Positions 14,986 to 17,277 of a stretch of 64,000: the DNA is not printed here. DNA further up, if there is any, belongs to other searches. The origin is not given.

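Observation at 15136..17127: Rab-like GTPase that appears N-terminally acylated instead of C-terminally prenylated, with a degenerate switch II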

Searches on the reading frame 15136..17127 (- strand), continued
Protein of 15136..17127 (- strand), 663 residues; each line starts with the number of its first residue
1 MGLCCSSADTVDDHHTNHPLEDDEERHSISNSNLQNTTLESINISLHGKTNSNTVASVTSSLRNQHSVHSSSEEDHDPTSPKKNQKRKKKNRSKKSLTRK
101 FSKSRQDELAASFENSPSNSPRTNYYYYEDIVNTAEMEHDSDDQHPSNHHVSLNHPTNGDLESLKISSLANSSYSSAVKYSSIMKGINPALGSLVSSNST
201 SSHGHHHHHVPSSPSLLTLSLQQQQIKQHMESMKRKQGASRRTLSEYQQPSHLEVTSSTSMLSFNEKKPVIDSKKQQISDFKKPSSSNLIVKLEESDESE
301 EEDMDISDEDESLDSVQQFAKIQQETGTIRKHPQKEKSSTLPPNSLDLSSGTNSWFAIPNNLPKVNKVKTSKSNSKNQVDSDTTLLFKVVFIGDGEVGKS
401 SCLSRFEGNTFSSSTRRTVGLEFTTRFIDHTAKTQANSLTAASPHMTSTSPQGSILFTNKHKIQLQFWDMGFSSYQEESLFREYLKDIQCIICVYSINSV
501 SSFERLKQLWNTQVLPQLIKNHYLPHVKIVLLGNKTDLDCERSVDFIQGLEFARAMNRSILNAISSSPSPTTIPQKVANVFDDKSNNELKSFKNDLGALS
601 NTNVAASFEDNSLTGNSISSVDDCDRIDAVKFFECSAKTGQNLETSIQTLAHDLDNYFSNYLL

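Call 28: find_homologous_proteins(query=P0153, max_evalue=1e-10)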
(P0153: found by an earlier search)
Query P0153 (305 aa): 335 proteins with E <= 1e-10 among 1192 candidates; the best 120 are listed.
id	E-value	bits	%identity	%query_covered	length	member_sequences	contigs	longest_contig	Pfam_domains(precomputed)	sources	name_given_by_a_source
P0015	9.4e-201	683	100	100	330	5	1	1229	PF00025.28,PF08477.20,PF00071.29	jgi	jgi:small GTP-binding protein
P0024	1.8e-95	338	52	100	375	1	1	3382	PF00025.28,PF08477.20,PF03193.23,PF00071.29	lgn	-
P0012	5.5e-38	149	39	82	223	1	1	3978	PF00025.28,PF08477.20,PF00071.29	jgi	-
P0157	3.3e-23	101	37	44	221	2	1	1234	PF01926.30,PF00025.28,PF09439.17,PF08477.20,PF00009.34,PF04670.19,PF00071.29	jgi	jgi:Ras-related protein Rab-1A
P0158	4.2e-23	100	34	44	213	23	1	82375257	PF00025.28,PF08477.20,PF04670.19,PF00071.29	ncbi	ncbi:hypothetical protein BsWGS_12490 [Bradybaena similaris]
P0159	1.4e-22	98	29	82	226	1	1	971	PF01926.30,PF00025.28,PF08477.20,PF00009.34,PF00071.29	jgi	-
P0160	3.4e-22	97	33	43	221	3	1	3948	PF01926.30,PF00025.28,PF08477.20,PF00071.29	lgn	-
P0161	2.3e-20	91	32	40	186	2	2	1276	PF01926.30,PF00025.28,PF08477.20,PF04670.19,PF00071.29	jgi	-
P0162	3.2e-20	91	32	42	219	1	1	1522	PF01926.30,PF00025.28,PF08477.20,PF00009.34,PF00071.29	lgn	-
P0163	1.0e-19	89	31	42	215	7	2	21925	PF01926.30,PF00025.28,PF08477.20,PF00009.34,PF00071.29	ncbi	ncbi:unnamed protein product, partial [Closterium sp. NIES-53]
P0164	1.0e-19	89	35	43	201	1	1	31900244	PF01926.30,PF00025.28,PF08477.20,PF00009.34,PF00071.29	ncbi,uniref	ncbi:ras-related protein Rab-35-like [Tubulanus polymorphus]|uniref:ras-related protein Rab-35-like 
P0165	1.5e-19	89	30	44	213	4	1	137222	PF00025.28,PF08477.20,PF00071.29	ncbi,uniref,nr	ncbi:unnamed protein product [Candidula unifasciata]|uniref:Ras-related protein Rab-39B n=1 Tax=Cand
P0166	1.7e-19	88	29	43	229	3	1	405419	PF01926.30,PF00025.28,PF08477.20,PF00071.29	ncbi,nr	ncbi:hypothetical protein CLOP_g24351 [Closterium sp. NIES-67]|nr:hypothetical protein CLOP_g24351 [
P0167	2.1e-19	88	30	42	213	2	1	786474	PF01926.30,PF00025.28,PF08477.20,PF00009.34,PF00071.29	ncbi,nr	ncbi:unnamed protein product [Closterium sp. NIES-64]|nr:unnamed protein product [Closterium sp. NIE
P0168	2.1e-19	88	36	47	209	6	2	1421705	PF01926.30,PF00025.28,PF08477.20,PF00009.34,PF00071.29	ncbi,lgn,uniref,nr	ncbi:Rab family GTPase [Malassezia restricta]|uniref:Rab family GTPase n=1 Tax=Malassezia restricta 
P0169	2.2e-19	88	28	44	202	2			PF01926.30,PF00025.28,PF08477.20,PF00009.34,PF03193.23,PF00071.29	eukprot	eukprot:TRINITY_DN454_c0_g1_i2.p1 TRINITY_DN454_c0_g1~~TRINITY_DN454_c0_g1_i2.p1 ORF type:complete l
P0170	9.6e-19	86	27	78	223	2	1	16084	PF01926.30,PF00025.28,PF08477.20,PF04670.19,PF00071.29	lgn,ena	-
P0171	1.2e-18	86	27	78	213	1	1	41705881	PF01926.30,PF00025.28,PF08477.20,PF00071.29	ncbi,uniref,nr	ncbi:ras-related protein Rab-9A-like [Hippocampus zosterae]|uniref:ras-related protein Rab-9A-like n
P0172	1.5e-18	85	32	44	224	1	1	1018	PF01926.30,PF00025.28,PF08477.20,PF02421.25,PF00009.34,PF03193.23,PF04670.19,PF00071.29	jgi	-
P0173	1.7e-18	85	28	54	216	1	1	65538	PF00025.28,PF08477.20,PF04670.19,PF00071.29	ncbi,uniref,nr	ncbi:PREDICTED: ras-related protein Rab-39B-like [Priapulus caudatus]|uniref:Ras-related protein Rab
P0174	2.1e-18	85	33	42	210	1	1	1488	PF01926.30,PF00025.28,PF08477.20,PF00009.34,PF00071.29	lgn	-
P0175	2.6e-18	84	31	43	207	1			PF01926.30,PF00025.28,PF08477.20,PF00009.34,PF04670.19,PF00071.29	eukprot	eukprot:TRINITY_DN6038_c0_g1_i1.p1 TRINITY_DN6038_c0_g1~~TRINITY_DN6038_c0_g1_i1.p1 ORF type:complet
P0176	3.1e-18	84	31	43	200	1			PF01926.30,PF00025.28,PF08477.20,PF02421.25,PF00009.34,PF03193.23,PF00071.29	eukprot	eukprot:c24310_g1_i1.p1 GENE.c24310_g1_i1~~c24310_g1_i1.p1 ORF type:complete len:201 (-),score=70.43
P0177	3.2e-18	84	25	53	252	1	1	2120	PF01926.30,PF00025.28,PF08477.20,PF00009.34,PF04670.19,PF00071.29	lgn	-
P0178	3.7e-18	84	32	43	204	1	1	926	PF01926.30,PF00025.28,PF08477.20,PF00009.34,PF00071.29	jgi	-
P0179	4.5e-18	84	26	80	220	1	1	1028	PF00025.28,PF08477.20,PF00009.34,PF00071.29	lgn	-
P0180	4.5e-18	84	32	43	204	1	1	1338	PF00025.28,PF08477.20,PF04670.19,PF00071.29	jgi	-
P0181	5.7e-18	83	34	47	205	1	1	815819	PF01926.30,PF00025.28,PF08477.20,PF00009.34,PF00071.29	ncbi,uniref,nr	ncbi:uncharacterized protein MJAP1_002440 [Malassezia japonica]|uniref:Uncharacterized protein n=1 T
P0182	5.9e-18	83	32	43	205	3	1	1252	PF00025.28,PF08477.20,PF00071.29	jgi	-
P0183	6.5e-18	83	33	43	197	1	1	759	PF00025.28,PF08477.20,PF00009.34,PF00071.29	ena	-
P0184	7.1e-18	83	32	43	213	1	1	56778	PF00025.28,PF08477.20,PF03193.23,PF00071.29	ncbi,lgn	-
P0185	7.2e-18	83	32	43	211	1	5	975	PF00025.28,PF08477.20,PF00071.29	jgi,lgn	-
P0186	7.7e-18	83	35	42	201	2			PF00025.28,PF08477.20,PF00071.29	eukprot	eukprot:CAMPEP_0178422752 /NCGR_PEP_ID=MMETSP0689_2-20121128/27336_1 /TAXON_ID=160604 /ORGANISM="Amp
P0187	8.0e-18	83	32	43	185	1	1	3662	PF00025.28,PF08477.20,PF00009.34,PF03193.23,PF00071.29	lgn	-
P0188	8.4e-18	83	32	43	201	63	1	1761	PF01926.30,PF00025.28,PF08477.20,PF03193.23,PF00071.29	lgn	-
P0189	9.9e-18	83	31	43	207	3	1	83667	PF01926.30,PF00025.28,PF08477.20,PF00009.34,PF04670.19,PF00071.29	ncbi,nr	ncbi:hypothetical protein CLOM_g23503 [Closterium sp. NIES-68]|nr:hypothetical protein CLOM_g23503 [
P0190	1.3e-17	82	26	79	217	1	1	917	PF00025.28,PF08477.20,PF00071.29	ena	-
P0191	1.4e-17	82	36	42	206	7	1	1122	PF00025.28,PF08477.20,PF00009.34,PF00071.29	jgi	-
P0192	1.4e-17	82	32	44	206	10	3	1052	PF01926.30,PF00025.28,PF08477.20,PF04670.19,PF00071.29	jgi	-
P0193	2.2e-17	81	27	78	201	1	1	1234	PF01926.30,PF00025.28,PF08477.20,PF00009.34,PF04670.19,PF00071.29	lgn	-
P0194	2.8e-17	81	33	45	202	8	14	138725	PF01926.30,PF00025.28,PF08477.20,PF00071.29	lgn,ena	-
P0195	3.0e-17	81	26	78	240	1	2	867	PF01926.30,PF00025.28,PF08477.20,PF00009.34,PF04670.19,PF00071.29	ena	-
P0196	3.1e-17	81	35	42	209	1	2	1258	PF01926.30,PF00025.28,PF08477.20,PF00009.34,PF00071.29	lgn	-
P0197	3.3e-17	81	33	46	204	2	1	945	PF01926.30,PF00025.28,PF08477.20,PF04670.19,PF00071.29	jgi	-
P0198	3.3e-17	81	32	43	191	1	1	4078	PF00025.28,PF08477.20,PF00071.29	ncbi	-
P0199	3.3e-17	81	32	45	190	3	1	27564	PF01926.30,PF00025.28,PF08477.20,PF00071.29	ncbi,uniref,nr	ncbi:hypothetical protein FOZ61_007593 [Perkinsus olseni]|uniref:Ras-related protein Rab-1 n=1 Tax=P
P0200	5.3e-17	80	31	43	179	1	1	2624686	PF00025.28,PF08477.20,PF00009.34,PF04670.19,PF00071.29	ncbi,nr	ncbi:unnamed protein product [Closterium sp. Naga37s-1]|nr:unnamed protein product [Closterium sp. N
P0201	5.7e-17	80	31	43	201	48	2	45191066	PF01926.30,PF00025.28,PF08477.20,PF03193.23,PF00071.29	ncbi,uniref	ncbi:hypothetical protein R3I94_004422 [Phoxinus phoxinus]|uniref:small monomeric GTPase n=1 Tax=Pho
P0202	6.1e-17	80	33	43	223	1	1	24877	PF01926.30,PF00025.28,PF08477.20,PF00009.34,PF03193.23,PF00071.29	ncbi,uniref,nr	ncbi:ras-related protein Rab-13-like isoform X1 [Varroa destructor]|uniref:Uncharacterized protein n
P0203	6.8e-17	80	30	43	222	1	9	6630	PF01926.30,PF00025.28,PF08477.20,PF03193.23,PF00071.29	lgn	-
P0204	7.2e-17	80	30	43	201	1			PF00025.28,PF08477.20,PF00071.29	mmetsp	mmetsp:Transcript_127770/g.331227 ORF Transcript_127770/g.331227 Transcript_127770/m.331227 type:com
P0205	7.7e-17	80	31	43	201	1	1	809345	PF01926.30,PF00025.28,PF08477.20,PF00071.29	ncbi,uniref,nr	ncbi:hypothetical protein AAFF_G00243710 [Aldrovandia affinis]|uniref:small monomeric GTPase n=1 Tax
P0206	8.8e-17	79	31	43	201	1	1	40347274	PF01926.30,PF00025.28,PF08477.20,PF00071.29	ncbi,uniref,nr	ncbi:ras-related protein Rab-9A [Chanos chanos]|uniref:small monomeric GTPase n=1 Tax=Chanos chanos 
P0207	9.4e-17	79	30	43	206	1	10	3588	PF00025.28,PF08477.20,PF00009.34,PF03193.23,PF00071.29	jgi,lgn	-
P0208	1.0e-16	79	29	43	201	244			PF01926.30,PF00025.28,PF08477.20,PF00071.29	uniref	uniref:small monomeric GTPase n=1 Tax=Calidris pygmaea TaxID=425635 RepID=A0A8C3JKV2_9CHAR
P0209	1.1e-16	79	31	43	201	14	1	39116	PF01926.30,PF00025.28,PF08477.20,PF00071.29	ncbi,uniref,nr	ncbi:unnamed protein product [Oncorhynchus mykiss]|uniref:small monomeric GTPase n=1 Tax=Oncorhynchu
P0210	1.1e-16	79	30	43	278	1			PF01926.30,PF00025.28,PF08477.20,PF00071.29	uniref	uniref:small monomeric GTPase n=2 Tax=Monodelphis domestica TaxID=13616 RepID=F7DKB3_MONDO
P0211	1.1e-16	79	32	43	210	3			PF01926.30,PF00025.28,PF08477.20,PF00071.29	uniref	uniref:small monomeric GTPase n=2 Tax=Electrophorus electricus TaxID=8005 RepID=A0A4W4GI18_ELEEL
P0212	1.3e-16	79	33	42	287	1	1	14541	PF00025.28,PF08477.20,PF00071.29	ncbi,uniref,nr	ncbi:unnamed protein product [Cyprideis torosa]|uniref:Ras-related protein Rab-35 n=1 Tax=Cyprideis 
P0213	1.5e-16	79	33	42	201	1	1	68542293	PF01926.30,PF00025.28,PF08477.20,PF00071.29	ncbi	ncbi:ras-related protein Rab-9A-like [Vanacampus margaritifer]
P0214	1.6e-16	79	31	44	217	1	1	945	PF00025.28,PF08477.20,PF00009.34,PF00071.29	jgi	-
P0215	1.8e-16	78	32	44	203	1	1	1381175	PF01926.30,PF00025.28,PF08477.20,PF00071.29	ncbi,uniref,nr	ncbi:Similar to S.cerevisiae protein YPT31 (Rab family GTPase) [Malassezia sympodialis ATCC 42132]|u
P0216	1.9e-16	78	30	44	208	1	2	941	PF01926.30,PF00025.28,PF08477.20,PF00009.34,PF00071.29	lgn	-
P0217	1.9e-16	78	28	43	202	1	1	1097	PF01926.30,PF00025.28,PF08477.20,PF00071.29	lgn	-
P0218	1.9e-16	78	32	43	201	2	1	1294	PF01926.30,PF00025.28,PF08477.20,PF00071.29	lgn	-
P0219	1.9e-16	78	30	43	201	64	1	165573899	PF01926.30,PF00025.28,PF08477.20,PF03193.23,PF00071.29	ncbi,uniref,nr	ncbi:ras-related protein Rab-9A [Symphalangus syndactylus]|uniref:ras-related protein Rab-9A n=1 Tax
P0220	2.0e-16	78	31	42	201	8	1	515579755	PF01926.30,PF00025.28,PF08477.20,PF00071.29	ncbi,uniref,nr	ncbi:ras-related protein Rab-9A [Hyla sarda]|uniref:ras-related protein Rab-9A n=1 Tax=Hyla sarda Ta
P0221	2.1e-16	78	29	43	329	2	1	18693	PF00025.28,PF08477.20,PF00009.34,PF04670.19,PF00071.29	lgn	-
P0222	2.1e-16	78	31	45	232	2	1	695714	PF01926.30,PF00025.28,PF08477.20,PF00071.29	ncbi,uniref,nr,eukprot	ncbi:RAS small GTpases RIC1/ypt1, putative [Perkinsus marinus ATCC 50983]|uniref:Ras-related protein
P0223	2.2e-16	78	32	43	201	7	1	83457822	PF01926.30,PF00025.28,PF08477.20,PF00071.29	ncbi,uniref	ncbi:ras-related protein Rab-9A [Heptranchias perlo]|uniref:ras-related protein Rab-9A n=1 Tax=Heptr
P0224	2.3e-16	78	31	40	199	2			PF00025.28,PF08477.20,PF03193.23,PF00071.29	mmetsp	mmetsp:Transcript_94983/g.238216 ORF Transcript_94983/g.238216 Transcript_94983/m.238216 type:comple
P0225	2.4e-16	78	28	78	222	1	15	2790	PF00025.28,PF08477.20,PF04670.19,PF00071.29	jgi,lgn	-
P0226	2.8e-16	78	28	43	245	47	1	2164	PF01926.30,PF00025.28,PF08477.20,PF00071.29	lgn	-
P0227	3.3e-16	78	30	43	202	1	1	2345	PF01926.30,PF00025.28,PF08477.20,PF00071.29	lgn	-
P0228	3.5e-16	77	29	44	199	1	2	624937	PF01926.30,PF00025.28,PF08477.20,PF00009.34,PF03193.23,PF00071.29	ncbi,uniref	ncbi:unnamed protein product [Durusdinium trenchii]|uniref:Uncharacterized protein n=1 Tax=Durusdini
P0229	3.7e-16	77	25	77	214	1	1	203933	PF01926.30,PF00025.28,PF08477.20,PF00009.34,PF00071.29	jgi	jgi:small GTP-binding protein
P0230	4.2e-16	77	31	43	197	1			PF01926.30,PF00025.28,PF08477.20,PF00009.34,PF00071.29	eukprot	eukprot:TRINITY_DN99052_c0_g1_i1.p1 TRINITY_DN99052_c0_g1~~TRINITY_DN99052_c0_g1_i1.p1 ORF type:comp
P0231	4.2e-16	77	29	43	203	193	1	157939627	PF01926.30,PF00025.28,PF08477.20,PF03193.23,PF00071.29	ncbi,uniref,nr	ncbi:unnamed protein product [Rangifer tarandus platyrhynchus]|uniref:small monomeric GTPase n=1 Tax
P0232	4.6e-16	77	28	79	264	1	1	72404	PF01926.30,PF00025.28,PF08477.20,PF00071.29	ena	-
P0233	4.6e-16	77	31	43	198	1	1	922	PF00025.28,PF08477.20,PF00071.29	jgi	jgi:small GTP-binding protein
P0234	4.7e-16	77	33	41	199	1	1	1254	PF00025.28,PF08477.20,PF00071.29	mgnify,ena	mgnify:CR=1 FL=1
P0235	4.9e-16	77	28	48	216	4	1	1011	PF01926.30,PF00025.28,PF08477.20,PF00071.29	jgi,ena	-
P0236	5.0e-16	77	30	43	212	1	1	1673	PF00025.28,PF08477.20,PF00071.29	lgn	-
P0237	5.4e-16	77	30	46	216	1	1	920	PF01926.30,PF00025.28,PF08477.20,PF00071.29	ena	-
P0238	5.7e-16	77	30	43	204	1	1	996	PF00025.28,PF08477.20,PF00071.29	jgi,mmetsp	mmetsp:Transcript_124413/g.387340 ORF Transcript_124413/g.387340 Transcript_124413/m.387340 type:com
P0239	6.7e-16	77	33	41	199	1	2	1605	PF00025.28,PF08477.20,PF00071.29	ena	-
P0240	7.0e-16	76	29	43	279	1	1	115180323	PF01926.30,PF00025.28,PF08477.20,PF00071.29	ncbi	ncbi:Ras-related protein Rab-9A, partial [Lamprotornis superbus]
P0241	7.1e-16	76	30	42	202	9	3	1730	PF01926.30,PF00025.28,PF08477.20,PF00071.29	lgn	-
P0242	7.3e-16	76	29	79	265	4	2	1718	PF00025.28,PF08477.20,PF00071.29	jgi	-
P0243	7.3e-16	76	33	41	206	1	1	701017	PF00025.28,PF08477.20,PF00071.29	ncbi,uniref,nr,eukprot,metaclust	ncbi:Rab GTPase [Tieghemostelium lacteum]|uniref:Rab GTPase n=1 Tax=Tieghemostelium lacteum TaxID=36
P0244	7.7e-16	76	29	42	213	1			PF01926.30,PF00025.28,PF08477.20,PF00009.34,PF03193.23,PF04670.19,PF00071.29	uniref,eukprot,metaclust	uniref:Ras-related protein Rab-1 n=1 Tax=Chromera velia CCMP2878 TaxID=1169474 RepID=A0A0G4FVA3_9ALV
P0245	7.7e-16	76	31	43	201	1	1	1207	PF01926.30,PF00025.28,PF08477.20,PF00071.29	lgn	-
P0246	7.7e-16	76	29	43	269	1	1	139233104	PF01926.30,PF00025.28,PF08477.20,PF00071.29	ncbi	ncbi:ras-related protein Rab-9A isoform X2 [Strix uralensis]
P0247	7.7e-16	76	30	43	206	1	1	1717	PF01926.30,PF00025.28,PF08477.20,PF00071.29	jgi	-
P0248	7.8e-16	76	29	43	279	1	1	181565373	PF01926.30,PF00025.28,PF08477.20,PF00071.29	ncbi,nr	ncbi:ras-related protein Rab-9A isoform X2 [Poecile atricapillus]|nr:ras-related protein Rab-9A isof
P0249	8.2e-16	76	34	43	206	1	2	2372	PF00025.28,PF08477.20,PF00009.34,PF04670.19,PF00071.29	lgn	-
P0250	8.4e-16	76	32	45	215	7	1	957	PF01926.30,PF00025.28,PF08477.20,PF03193.23,PF04670.19,PF00071.29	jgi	-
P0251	8.4e-16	76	25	78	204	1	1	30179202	PF01926.30,PF00025.28,PF08477.20,PF00071.29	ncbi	ncbi:ras-related protein Rab-9A-like [Synchiropus picturatus]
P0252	8.7e-16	76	33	42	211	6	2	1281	PF01926.30,PF00025.28,PF08477.20,PF00009.34,PF03193.23,PF00071.29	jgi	-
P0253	9.2e-16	76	30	43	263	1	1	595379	PF01926.30,PF00025.28,PF08477.20,PF03193.23,PF00071.29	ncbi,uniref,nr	ncbi:PREDICTED: ras-related protein Rab-9A [Rhinopithecus bieti]|uniref:ras-related protein Rab-9A n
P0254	9.4e-16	76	27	79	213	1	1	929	PF01926.30,PF00025.28,PF08477.20,PF00071.29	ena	-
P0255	9.9e-16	76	31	44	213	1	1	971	PF01926.30,PF00025.28,PF08477.20,PF00071.29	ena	-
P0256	1.0e-15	76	31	43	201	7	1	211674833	PF01926.30,PF00025.28,PF08477.20,PF00071.29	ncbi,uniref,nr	ncbi:ras-related protein Rab-9A [Scyliorhinus canicula]|uniref:ras-related protein Rab-9A n=1 Tax=Sc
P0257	1.1e-15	76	30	43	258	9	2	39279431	PF01926.30,PF00025.28,PF08477.20,PF00071.29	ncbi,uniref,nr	ncbi:ras-related protein Rab-9A-like isoform X2 [Carassius auratus]|uniref:small monomeric GTPase n=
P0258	1.1e-15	76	32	42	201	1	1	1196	PF01926.30,PF00025.28,PF08477.20,PF00071.29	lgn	-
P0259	1.1e-15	76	26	78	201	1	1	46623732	PF01926.30,PF00025.28,PF08477.20,PF00071.29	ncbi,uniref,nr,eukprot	ncbi:ras-related protein Rab-9B [Latimeria chalumnae]|uniref:ras-related protein Rab-9B n=1 Tax=Lati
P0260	1.1e-15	76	30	43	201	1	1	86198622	PF01926.30,PF00025.28,PF08477.20,PF03193.23,PF00071.29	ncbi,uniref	ncbi:ras-related protein Rab-9A-like [Hoplias malabaricus]|uniref:ras-related protein Rab-9A-like n=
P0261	1.2e-15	76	29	43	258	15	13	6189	PF01926.30,PF00025.28,PF08477.20,PF00071.29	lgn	-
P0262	1.2e-15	76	30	46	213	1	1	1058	PF01926.30,PF00025.28,PF08477.20,PF00071.29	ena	-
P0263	1.2e-15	76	29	42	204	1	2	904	PF01926.30,PF00025.28,PF08477.20,PF00071.29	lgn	-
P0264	1.3e-15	76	28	43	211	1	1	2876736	PF00025.28,PF08477.20,PF00009.34,PF03193.23,PF00071.29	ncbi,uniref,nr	ncbi:GTPase Ypt5 [Schizosaccharomyces cryophilus OY26]|uniref:GTPase Ypt5 n=1 Tax=Schizosaccharomyce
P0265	1.3e-15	76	24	78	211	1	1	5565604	PF00025.28,PF08477.20,PF00009.34,PF03193.23,PF00071.29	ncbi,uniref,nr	ncbi:GTPase Ypt5 [Schizosaccharomyces osmophilus]|uniref:GTPase Ypt5 n=1 Tax=Schizosaccharomyces osm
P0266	1.3e-15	76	29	43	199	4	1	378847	PF01926.30,PF00025.28,PF08477.20,PF03193.23,PF00071.29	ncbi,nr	ncbi:unnamed protein product [Effrenium voratum]|nr:unnamed protein product [Effrenium voratum]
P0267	1.4e-15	75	30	43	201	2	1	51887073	PF01926.30,PF00025.28,PF08477.20,PF00071.29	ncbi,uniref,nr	ncbi:ras-related protein Rab-9A-like isoform X2 [Dunckerocampus dactyliophorus]|uniref:ras-related p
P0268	1.5e-15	75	29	43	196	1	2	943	PF00025.28,PF08477.20,PF00071.29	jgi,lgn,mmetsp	mmetsp:Transcript_7741/g.22032 ORF Transcript_7741/g.22032 Transcript_7741/m.22032 type:complete len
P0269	1.5e-15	75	30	44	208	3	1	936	PF00025.28,PF08477.20,PF00009.34,PF00071.29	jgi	-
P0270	1.5e-15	75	26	78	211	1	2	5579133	PF00025.28,PF08477.20,PF00009.34,PF03193.23,PF00071.29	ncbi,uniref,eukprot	ncbi:GTP-binding protein ypt5 [Schizosaccharomyces pombe]|uniref:GTP-binding protein ypt5 n=1 Tax=Sc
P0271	1.7e-15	75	52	16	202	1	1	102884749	PF01926.30,PF00025.28,PF08477.20,PF00071.29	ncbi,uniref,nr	ncbi:ras-related protein Rab-9A-like [Gigantopelta aegis]|uniref:ras-related protein Rab-9A-like n=1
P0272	1.7e-15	75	33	40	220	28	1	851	PF00025.28,PF08477.20,PF00071.29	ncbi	-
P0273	1.7e-15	75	29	43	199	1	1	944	PF00025.28,PF08477.20,PF00071.29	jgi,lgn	-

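Call 29: find_encoding_contigs(protein=P0024, flank=5000, max_places=3)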
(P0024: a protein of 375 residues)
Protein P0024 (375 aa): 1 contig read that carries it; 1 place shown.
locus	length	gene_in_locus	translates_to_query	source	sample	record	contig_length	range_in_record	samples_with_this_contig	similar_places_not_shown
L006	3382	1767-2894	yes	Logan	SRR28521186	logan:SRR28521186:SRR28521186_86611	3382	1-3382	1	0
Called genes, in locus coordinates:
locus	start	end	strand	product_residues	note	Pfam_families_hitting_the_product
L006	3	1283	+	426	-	?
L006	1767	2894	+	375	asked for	PF03193:RsgA_GTPase (faint), PF00025:Arf (faint), PF00071:Ras, PF08477:Roc, PF00071:Ras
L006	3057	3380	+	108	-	?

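Call 30: find_encoding_contigs(protein=P0012, flank=5000, max_places=3)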
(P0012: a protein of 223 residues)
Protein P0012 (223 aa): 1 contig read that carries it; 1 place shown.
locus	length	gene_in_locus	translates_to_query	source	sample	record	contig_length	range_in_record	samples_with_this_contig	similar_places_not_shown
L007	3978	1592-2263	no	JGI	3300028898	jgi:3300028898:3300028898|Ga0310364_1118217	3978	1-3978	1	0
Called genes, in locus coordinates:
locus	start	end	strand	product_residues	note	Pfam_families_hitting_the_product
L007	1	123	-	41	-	?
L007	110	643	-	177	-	PF00561:Abhydrolase_1 (weak)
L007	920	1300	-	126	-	-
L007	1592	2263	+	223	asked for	PF00071:Ras, PF08477:Roc, PF00071:Ras, PF00025:Arf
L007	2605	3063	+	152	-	PF07690:MFS_1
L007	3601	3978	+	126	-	?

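Call 31: find_encoding_contigs(protein=P0015, flank=5000, max_places=3)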
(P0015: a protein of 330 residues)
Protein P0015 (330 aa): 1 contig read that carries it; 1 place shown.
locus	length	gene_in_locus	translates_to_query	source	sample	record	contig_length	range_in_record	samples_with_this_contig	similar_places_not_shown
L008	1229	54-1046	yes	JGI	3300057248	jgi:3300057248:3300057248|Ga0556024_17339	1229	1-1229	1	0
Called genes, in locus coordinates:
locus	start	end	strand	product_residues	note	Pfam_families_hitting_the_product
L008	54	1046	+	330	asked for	PF00025:Arf (faint), PF00071:Ras, PF08477:Roc, PF00071:Ras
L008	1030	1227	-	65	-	?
